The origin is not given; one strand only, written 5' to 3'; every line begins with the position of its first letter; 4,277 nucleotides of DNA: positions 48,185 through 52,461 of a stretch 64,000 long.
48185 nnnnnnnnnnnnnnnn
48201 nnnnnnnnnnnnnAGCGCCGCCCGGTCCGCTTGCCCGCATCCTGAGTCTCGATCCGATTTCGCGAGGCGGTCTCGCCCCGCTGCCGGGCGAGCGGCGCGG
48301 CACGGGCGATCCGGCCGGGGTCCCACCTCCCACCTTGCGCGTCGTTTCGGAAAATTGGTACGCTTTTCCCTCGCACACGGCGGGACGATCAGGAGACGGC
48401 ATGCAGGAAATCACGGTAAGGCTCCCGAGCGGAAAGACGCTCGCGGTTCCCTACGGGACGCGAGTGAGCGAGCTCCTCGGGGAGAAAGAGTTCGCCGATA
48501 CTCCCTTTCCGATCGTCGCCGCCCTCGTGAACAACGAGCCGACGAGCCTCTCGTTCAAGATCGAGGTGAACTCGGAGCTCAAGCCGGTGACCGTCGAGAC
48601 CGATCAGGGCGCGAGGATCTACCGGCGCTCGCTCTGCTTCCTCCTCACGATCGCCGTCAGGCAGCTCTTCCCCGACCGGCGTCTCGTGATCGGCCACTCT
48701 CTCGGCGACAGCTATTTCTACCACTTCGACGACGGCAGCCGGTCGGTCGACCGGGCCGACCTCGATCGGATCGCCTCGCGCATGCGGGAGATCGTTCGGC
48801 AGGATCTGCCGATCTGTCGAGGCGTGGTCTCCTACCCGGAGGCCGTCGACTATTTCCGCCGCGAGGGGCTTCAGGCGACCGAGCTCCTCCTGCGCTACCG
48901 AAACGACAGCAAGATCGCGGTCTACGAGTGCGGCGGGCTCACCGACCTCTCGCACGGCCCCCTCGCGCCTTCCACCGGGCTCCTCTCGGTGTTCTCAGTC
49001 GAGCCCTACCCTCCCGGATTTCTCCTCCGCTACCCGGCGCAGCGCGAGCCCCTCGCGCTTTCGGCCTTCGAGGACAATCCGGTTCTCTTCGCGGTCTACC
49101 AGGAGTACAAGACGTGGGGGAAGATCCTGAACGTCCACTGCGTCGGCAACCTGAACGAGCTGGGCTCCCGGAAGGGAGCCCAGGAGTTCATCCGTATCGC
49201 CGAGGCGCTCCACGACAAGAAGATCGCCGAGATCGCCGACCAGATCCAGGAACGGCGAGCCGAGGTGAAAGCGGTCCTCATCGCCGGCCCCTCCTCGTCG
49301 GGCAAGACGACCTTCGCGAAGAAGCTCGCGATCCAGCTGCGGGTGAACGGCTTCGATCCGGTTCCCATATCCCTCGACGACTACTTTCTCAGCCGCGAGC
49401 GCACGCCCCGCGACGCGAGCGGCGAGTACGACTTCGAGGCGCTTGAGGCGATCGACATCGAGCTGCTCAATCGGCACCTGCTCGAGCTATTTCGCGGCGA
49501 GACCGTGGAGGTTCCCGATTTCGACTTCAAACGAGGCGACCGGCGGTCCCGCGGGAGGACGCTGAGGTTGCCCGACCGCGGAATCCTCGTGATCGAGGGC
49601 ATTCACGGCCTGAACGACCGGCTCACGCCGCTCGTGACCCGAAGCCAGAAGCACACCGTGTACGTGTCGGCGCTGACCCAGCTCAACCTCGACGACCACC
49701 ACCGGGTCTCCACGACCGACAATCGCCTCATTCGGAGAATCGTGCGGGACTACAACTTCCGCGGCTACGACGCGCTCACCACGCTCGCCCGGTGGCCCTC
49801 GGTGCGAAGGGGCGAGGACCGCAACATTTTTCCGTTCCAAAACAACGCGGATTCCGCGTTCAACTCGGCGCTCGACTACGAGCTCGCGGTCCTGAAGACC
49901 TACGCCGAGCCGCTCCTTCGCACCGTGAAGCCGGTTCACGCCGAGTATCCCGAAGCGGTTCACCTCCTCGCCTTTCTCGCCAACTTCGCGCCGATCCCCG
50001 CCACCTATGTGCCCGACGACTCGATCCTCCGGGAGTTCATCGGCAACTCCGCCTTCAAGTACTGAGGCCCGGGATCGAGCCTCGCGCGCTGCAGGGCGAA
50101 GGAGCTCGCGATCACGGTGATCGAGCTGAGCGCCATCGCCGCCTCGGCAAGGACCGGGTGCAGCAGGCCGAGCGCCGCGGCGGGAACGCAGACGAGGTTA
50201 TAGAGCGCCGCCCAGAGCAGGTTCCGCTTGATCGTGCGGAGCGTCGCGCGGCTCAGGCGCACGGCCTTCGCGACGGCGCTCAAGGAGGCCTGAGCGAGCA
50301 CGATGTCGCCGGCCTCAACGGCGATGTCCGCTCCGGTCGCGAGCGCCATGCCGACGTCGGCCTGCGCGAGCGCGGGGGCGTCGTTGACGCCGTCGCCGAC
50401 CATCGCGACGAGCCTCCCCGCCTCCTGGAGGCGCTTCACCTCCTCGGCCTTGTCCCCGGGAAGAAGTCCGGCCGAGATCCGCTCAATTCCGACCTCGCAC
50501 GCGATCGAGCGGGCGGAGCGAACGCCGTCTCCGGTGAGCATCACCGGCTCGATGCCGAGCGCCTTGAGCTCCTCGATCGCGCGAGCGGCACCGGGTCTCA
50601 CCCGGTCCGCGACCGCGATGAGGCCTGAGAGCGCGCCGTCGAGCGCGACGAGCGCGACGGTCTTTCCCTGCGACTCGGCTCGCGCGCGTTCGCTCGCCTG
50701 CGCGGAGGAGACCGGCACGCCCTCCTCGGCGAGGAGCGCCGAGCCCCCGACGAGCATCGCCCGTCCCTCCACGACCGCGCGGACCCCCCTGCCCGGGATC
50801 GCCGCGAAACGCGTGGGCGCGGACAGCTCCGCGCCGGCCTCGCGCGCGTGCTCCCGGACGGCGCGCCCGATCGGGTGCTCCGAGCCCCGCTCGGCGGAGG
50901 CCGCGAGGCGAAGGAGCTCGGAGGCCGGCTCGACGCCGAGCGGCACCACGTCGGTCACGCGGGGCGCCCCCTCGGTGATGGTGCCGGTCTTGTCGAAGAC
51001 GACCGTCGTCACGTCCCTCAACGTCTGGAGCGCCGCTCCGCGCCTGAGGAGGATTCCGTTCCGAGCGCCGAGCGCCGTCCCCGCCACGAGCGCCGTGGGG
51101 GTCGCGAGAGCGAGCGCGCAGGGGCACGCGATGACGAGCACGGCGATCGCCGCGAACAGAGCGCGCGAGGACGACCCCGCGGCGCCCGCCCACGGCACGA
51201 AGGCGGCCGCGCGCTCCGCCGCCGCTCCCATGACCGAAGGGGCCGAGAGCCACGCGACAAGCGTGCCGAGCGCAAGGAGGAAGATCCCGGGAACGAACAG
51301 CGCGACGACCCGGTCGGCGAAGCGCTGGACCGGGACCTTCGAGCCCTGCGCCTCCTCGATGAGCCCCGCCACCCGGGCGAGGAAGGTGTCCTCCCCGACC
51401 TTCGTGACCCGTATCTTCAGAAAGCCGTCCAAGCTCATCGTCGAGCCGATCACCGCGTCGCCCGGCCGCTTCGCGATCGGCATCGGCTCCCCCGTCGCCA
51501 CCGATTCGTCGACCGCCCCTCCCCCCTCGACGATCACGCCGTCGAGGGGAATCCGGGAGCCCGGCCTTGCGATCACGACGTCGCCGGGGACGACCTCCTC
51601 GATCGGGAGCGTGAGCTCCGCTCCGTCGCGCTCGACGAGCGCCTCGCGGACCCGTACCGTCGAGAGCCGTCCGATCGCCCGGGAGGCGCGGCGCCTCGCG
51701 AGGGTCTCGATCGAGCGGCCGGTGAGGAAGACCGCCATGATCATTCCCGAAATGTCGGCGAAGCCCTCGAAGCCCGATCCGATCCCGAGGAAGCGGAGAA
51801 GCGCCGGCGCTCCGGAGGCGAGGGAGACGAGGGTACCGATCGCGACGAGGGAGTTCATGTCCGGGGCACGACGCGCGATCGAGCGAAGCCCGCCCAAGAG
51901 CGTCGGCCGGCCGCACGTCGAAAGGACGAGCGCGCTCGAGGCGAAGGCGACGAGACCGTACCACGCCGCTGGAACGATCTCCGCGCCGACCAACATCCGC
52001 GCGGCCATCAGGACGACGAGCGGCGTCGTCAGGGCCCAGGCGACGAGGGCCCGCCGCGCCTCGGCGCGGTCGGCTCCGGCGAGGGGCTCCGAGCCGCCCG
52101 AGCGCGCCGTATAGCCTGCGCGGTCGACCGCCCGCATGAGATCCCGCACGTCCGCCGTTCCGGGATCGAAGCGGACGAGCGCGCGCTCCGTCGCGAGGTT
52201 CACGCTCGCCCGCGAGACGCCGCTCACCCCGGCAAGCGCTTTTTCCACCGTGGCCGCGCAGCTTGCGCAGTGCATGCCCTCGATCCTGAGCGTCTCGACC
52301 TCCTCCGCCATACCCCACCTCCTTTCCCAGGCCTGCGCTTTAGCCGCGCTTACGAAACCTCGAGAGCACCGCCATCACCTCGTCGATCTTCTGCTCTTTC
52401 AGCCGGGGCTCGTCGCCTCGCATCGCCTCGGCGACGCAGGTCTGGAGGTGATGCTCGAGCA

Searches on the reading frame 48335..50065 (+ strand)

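Call 80: search_protein_families(library=pfam, proteins=[window:48335-50065:+], max_evalue=0.00001)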
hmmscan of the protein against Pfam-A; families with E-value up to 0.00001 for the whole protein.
window:48335-50065:+ (576 aa): 1 family
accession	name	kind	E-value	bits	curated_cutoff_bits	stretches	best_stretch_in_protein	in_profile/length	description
PF00485.24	PRK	-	1.2e-16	61.6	22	1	316-511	4-189/196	Phosphoribulokinase / Uridine kinase family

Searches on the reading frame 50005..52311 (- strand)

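Call 80: search_protein_families(library=pfam, proteins=[window:50005-52311:-], max_evalue=0.00001)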
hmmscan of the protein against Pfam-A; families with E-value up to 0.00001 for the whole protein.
window:50005-52311:- (768 aa): 3 families
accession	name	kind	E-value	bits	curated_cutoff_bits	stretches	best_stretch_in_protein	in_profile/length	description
PF00122.25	E1-E2_ATPase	-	4.1e-50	170.2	28.1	1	222-418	5-181/181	E1-E2 ATPase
PF00702.32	Hydrolase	-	8.8e-34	118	26.4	1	435-652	2-191/191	haloacid dehalogenase-like hydrolase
PF00403.32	HMA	-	5.9e-17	62.2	24.8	1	7-68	1-62/62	Heavy-metal-associated domain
